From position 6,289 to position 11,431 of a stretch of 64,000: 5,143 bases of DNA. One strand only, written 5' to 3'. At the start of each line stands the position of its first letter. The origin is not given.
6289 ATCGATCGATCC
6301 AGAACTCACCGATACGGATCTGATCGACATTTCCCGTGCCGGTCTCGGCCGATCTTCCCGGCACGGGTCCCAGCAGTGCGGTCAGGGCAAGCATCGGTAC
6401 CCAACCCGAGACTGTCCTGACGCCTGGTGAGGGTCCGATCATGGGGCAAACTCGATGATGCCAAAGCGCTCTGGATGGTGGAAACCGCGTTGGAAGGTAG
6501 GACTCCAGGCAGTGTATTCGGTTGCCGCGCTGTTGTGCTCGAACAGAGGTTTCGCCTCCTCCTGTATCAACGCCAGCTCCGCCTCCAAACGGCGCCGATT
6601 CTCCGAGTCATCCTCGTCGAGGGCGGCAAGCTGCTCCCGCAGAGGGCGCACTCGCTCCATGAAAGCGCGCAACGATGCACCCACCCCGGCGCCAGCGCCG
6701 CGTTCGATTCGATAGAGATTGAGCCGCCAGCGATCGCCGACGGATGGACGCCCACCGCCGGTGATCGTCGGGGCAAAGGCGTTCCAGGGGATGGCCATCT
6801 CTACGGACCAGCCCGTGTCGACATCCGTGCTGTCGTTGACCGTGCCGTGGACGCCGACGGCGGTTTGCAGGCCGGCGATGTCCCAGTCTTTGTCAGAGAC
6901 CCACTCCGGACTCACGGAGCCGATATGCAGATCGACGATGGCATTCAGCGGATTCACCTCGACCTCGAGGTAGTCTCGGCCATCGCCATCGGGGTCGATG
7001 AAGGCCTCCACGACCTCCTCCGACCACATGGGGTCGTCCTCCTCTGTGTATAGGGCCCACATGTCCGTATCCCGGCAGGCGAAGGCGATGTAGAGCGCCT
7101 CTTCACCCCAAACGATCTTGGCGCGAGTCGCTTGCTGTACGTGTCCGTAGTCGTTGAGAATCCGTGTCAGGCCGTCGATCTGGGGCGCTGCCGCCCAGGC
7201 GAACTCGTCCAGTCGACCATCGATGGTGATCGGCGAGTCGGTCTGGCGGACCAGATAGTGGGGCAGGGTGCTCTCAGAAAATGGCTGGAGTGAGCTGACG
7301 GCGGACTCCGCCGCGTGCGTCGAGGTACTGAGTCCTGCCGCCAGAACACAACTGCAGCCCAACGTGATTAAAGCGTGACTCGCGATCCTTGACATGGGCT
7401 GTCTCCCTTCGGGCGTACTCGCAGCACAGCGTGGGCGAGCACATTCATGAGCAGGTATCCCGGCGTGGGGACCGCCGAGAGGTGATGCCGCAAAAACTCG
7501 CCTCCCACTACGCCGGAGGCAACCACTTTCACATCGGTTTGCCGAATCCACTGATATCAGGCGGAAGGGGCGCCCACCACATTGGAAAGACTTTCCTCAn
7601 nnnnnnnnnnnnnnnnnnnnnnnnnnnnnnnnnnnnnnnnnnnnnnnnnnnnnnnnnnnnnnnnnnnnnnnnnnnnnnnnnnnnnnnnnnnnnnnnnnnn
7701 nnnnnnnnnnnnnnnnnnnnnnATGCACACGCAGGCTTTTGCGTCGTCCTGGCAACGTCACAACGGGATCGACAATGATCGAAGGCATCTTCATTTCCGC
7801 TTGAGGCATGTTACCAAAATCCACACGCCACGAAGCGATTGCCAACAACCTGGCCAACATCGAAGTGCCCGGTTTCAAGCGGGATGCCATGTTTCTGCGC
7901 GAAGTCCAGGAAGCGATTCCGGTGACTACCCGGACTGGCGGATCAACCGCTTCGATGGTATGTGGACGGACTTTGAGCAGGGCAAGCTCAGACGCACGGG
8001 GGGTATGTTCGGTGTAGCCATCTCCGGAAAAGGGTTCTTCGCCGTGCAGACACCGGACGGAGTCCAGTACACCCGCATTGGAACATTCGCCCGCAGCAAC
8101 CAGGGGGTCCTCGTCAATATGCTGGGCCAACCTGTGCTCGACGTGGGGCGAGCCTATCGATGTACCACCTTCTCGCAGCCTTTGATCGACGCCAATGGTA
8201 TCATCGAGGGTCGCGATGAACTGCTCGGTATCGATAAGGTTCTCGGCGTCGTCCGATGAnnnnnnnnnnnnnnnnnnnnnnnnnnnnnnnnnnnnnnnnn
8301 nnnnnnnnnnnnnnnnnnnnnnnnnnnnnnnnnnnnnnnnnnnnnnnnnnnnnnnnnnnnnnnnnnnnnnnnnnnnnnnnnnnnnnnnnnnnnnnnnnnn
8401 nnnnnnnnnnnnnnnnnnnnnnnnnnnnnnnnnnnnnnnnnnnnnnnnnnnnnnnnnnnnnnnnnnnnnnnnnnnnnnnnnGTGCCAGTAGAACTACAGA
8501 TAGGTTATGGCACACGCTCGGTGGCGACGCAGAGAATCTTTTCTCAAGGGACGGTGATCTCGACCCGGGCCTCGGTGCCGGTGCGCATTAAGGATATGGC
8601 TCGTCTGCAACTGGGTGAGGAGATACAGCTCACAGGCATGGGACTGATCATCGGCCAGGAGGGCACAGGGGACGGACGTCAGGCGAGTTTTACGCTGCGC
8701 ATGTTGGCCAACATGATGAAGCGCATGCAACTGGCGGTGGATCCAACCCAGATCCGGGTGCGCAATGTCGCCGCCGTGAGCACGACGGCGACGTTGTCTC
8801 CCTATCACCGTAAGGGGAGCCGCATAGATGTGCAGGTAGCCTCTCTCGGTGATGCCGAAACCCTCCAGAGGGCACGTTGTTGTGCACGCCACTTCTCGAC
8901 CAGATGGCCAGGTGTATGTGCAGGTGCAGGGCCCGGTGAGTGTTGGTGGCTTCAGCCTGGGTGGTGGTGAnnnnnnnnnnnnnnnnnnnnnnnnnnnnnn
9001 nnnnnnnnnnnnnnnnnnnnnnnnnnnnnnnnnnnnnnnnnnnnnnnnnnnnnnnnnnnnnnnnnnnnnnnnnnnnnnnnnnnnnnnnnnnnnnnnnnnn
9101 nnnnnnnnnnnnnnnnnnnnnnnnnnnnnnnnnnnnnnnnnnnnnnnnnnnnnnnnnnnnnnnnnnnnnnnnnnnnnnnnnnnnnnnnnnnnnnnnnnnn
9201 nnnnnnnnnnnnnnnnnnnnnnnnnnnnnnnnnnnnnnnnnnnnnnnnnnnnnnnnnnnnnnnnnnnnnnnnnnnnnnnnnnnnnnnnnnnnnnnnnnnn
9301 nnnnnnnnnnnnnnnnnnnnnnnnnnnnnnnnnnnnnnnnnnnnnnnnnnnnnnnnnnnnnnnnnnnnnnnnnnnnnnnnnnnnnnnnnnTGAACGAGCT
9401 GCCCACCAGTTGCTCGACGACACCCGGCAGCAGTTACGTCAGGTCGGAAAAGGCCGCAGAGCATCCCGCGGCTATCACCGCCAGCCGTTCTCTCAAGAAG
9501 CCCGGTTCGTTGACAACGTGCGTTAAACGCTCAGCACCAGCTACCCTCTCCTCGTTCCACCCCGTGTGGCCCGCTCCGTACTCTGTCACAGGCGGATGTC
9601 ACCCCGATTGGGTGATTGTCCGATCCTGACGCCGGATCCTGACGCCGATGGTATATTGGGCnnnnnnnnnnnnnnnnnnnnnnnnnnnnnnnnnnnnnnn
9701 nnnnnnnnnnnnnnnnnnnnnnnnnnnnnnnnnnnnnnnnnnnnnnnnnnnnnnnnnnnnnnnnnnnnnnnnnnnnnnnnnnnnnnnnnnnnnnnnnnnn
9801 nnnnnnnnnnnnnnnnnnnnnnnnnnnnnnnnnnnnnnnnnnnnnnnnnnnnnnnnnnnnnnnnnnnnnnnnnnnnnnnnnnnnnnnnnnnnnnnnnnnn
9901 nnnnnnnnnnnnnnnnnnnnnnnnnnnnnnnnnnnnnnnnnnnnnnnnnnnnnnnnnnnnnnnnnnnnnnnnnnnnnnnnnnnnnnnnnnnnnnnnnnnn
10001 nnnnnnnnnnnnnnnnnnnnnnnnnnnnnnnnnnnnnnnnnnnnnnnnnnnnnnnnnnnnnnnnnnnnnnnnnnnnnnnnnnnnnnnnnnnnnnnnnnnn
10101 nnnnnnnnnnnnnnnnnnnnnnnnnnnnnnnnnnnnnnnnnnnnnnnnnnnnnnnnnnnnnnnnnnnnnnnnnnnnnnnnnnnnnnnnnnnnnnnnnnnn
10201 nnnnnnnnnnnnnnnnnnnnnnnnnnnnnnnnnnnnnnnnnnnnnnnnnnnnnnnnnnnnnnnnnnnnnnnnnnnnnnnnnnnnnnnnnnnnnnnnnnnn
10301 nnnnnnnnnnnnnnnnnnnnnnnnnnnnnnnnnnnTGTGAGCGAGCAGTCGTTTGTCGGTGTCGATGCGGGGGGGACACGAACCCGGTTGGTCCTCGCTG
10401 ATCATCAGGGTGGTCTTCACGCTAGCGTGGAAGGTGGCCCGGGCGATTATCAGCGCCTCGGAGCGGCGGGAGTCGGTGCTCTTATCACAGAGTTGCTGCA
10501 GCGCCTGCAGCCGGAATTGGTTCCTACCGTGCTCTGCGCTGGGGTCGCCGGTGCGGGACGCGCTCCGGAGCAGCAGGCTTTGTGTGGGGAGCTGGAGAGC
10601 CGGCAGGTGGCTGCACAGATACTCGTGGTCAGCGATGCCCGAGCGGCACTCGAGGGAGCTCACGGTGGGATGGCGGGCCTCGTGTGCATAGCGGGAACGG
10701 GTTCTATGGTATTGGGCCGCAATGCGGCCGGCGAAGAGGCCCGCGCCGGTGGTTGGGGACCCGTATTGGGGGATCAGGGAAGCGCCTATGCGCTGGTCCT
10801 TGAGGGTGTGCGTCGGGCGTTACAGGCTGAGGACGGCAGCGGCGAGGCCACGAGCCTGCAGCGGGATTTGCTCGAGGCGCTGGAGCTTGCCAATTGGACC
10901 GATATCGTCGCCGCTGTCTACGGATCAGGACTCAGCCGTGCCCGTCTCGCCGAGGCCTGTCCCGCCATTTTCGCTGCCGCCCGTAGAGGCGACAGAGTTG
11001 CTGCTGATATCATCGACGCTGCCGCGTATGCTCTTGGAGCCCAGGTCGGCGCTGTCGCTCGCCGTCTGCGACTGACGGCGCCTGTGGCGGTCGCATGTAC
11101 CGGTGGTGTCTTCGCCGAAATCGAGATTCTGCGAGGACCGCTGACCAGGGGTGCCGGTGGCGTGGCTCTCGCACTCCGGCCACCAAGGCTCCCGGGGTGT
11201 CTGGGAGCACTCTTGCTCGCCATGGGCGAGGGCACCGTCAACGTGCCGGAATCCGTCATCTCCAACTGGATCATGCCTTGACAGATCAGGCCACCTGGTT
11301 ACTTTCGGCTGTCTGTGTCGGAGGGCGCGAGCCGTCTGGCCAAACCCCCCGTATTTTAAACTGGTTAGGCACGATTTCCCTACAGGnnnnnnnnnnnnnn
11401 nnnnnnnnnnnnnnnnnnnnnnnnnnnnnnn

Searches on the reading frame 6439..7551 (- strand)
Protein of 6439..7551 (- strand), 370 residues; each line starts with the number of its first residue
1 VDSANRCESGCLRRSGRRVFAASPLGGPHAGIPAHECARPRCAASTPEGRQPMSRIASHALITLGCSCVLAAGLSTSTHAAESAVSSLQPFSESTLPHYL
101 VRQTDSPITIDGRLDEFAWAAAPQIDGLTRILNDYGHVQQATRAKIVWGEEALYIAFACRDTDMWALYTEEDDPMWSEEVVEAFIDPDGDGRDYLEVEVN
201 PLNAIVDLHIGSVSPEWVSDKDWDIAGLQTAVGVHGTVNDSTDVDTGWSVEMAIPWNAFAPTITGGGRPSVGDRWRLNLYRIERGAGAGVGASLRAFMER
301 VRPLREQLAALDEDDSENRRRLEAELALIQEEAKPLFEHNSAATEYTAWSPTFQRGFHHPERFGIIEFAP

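Call 30: search_protein_families(library=pfam, proteins=[window:6439-7551:-], max_evalue=0.001)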
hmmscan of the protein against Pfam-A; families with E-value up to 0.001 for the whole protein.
window:6439-7551:- (370 aa): 2 families
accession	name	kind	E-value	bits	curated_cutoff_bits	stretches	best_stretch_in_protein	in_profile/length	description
PF06452.16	CBM9_1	-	3e-09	37.5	23.4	1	110-259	1-133/185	Carbohydrate family 9 binding domain-like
PF16011.10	CBM9_2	-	4.1e-07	30.4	25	1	141-260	30-147/199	Carbohydrate-binding family 9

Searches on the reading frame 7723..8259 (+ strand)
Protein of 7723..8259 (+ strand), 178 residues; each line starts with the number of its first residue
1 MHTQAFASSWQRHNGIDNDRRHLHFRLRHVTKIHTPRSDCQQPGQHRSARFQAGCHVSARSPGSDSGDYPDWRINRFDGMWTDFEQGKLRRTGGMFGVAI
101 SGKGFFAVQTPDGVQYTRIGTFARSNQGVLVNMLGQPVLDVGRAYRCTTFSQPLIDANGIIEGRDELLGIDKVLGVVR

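Call 33: search_protein_families(library=pfam, proteins=[window:7723-8259:+], max_evalue=0.001)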
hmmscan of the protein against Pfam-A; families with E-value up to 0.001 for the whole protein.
window:7723-8259:+ (178 aa): 1 family
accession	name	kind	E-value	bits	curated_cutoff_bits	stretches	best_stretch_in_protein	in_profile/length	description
PF22692.1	LlgE_F_G_D1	-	3.5e-11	43.5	27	1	99-140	1-43/64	Flagellar hook protein FlgE/F/G D1 domain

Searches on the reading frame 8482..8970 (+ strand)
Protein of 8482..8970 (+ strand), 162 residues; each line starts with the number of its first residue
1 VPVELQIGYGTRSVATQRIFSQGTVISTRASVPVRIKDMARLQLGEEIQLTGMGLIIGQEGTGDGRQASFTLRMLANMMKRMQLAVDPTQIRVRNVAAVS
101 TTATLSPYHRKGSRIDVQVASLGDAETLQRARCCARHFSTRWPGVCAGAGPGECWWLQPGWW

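Call 33: search_protein_families(library=pfam, proteins=[window:8482-8970:+], max_evalue=0.001)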
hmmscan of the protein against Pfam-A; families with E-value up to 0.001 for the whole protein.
window:8482-8970:+ (162 aa): 1 family
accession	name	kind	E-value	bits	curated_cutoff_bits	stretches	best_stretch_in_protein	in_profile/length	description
PF02119.21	FlgI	-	8e-31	107.6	25.3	1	35-129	1-96/343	Flagellar P-ring protein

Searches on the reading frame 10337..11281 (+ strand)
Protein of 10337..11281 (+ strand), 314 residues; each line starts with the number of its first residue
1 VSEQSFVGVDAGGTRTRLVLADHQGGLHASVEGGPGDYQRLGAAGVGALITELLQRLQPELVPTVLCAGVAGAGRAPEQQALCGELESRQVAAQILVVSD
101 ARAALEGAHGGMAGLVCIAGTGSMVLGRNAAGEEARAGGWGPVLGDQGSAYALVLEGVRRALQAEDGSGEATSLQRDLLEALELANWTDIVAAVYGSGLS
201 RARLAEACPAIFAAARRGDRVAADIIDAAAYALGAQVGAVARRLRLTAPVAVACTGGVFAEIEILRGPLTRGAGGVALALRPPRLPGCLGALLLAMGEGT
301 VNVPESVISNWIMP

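Call 30: search_protein_families(library=pfam, proteins=[window:10337-11281:+], max_evalue=0.001)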
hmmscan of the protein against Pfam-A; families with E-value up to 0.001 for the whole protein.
window:10337-11281:+ (314 aa): 1 family
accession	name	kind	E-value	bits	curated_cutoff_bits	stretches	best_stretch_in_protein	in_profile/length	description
PF01869.26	BcrAD_BadFG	-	2.8e-28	99.6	31.5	1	7-295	1-271/271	BadF/BadG/BcrA/BcrD ATPase family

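Call 59: find_related_loci(query=window:10337-11281:+, collection=metagenome_contigs, flank=10000)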
Query window:10337-11281:+ (314 aa) in metagenome_contigs; peptide patterns used: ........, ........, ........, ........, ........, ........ (x = any residue, [..] = any of these).
153 stretches matched a pattern; 2 encode a relative of the query (tblastn E <= 1e-3); 1 distinct loci.
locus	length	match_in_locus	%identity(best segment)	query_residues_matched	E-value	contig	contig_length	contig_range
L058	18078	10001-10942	99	1-314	0e+0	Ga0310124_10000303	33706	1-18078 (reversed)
